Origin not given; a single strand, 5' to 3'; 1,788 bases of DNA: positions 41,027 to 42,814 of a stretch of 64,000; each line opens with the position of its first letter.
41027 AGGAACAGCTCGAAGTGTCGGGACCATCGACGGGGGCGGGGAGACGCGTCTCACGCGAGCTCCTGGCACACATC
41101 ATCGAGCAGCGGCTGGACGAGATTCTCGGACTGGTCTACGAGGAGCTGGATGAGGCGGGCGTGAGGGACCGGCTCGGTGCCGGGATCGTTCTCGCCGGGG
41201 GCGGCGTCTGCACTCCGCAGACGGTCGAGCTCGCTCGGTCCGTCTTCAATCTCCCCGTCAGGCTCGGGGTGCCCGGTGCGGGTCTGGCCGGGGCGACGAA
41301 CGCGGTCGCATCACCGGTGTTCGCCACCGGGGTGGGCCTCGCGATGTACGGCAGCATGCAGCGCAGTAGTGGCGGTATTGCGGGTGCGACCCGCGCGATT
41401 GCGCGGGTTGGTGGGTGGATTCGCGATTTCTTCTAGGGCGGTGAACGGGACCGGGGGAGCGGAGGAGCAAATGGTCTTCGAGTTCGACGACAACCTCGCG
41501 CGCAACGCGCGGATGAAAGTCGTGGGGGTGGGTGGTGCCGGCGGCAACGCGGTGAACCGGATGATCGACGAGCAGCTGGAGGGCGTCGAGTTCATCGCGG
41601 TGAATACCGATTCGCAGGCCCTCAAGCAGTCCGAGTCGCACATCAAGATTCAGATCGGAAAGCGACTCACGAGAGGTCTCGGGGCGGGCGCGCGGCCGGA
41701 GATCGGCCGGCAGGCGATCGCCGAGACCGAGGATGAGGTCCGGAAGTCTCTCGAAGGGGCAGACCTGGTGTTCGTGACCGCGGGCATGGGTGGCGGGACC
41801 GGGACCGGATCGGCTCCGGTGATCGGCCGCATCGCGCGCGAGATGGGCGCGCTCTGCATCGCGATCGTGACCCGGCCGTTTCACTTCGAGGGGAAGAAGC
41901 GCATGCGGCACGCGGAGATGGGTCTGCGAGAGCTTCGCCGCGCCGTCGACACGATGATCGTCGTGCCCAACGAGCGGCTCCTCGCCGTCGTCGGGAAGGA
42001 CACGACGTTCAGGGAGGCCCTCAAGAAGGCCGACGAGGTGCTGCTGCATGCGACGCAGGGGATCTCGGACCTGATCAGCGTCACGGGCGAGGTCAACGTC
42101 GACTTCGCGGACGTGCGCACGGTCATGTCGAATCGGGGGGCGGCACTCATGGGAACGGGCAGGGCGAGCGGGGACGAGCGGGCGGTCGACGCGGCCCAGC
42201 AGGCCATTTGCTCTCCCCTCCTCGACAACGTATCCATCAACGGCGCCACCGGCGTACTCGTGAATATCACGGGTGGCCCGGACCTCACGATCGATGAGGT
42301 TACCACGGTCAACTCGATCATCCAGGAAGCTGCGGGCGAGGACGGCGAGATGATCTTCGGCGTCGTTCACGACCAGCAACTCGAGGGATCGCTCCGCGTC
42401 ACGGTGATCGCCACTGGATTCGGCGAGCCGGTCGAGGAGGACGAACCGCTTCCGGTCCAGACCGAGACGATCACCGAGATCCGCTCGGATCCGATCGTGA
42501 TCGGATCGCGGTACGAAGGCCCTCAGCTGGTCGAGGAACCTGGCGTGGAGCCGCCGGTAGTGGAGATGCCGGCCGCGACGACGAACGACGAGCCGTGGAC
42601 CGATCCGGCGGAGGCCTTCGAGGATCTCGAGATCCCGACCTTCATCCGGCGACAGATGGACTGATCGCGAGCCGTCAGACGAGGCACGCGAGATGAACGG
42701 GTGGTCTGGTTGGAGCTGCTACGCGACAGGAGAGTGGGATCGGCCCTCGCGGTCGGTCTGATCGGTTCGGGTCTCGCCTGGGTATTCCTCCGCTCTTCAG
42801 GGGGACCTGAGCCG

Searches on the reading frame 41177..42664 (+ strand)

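Call 37: search_protein_families(library=pfam, proteins=[window:41177-42664:+], max_evalue=0.0001)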
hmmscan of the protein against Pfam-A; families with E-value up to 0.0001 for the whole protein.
window:41177-42664:+ (495 aa): 2 families
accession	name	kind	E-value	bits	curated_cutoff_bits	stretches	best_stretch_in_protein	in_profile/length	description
PF00091.31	Tubulin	-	2.1e-51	175.3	33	1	113-272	2-189/190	Tubulin/FtsZ family, GTPase domain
PF12327.13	FtsZ_C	-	2.4e-31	108.3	27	1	321-415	1-94/95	FtsZ family, C-terminal domain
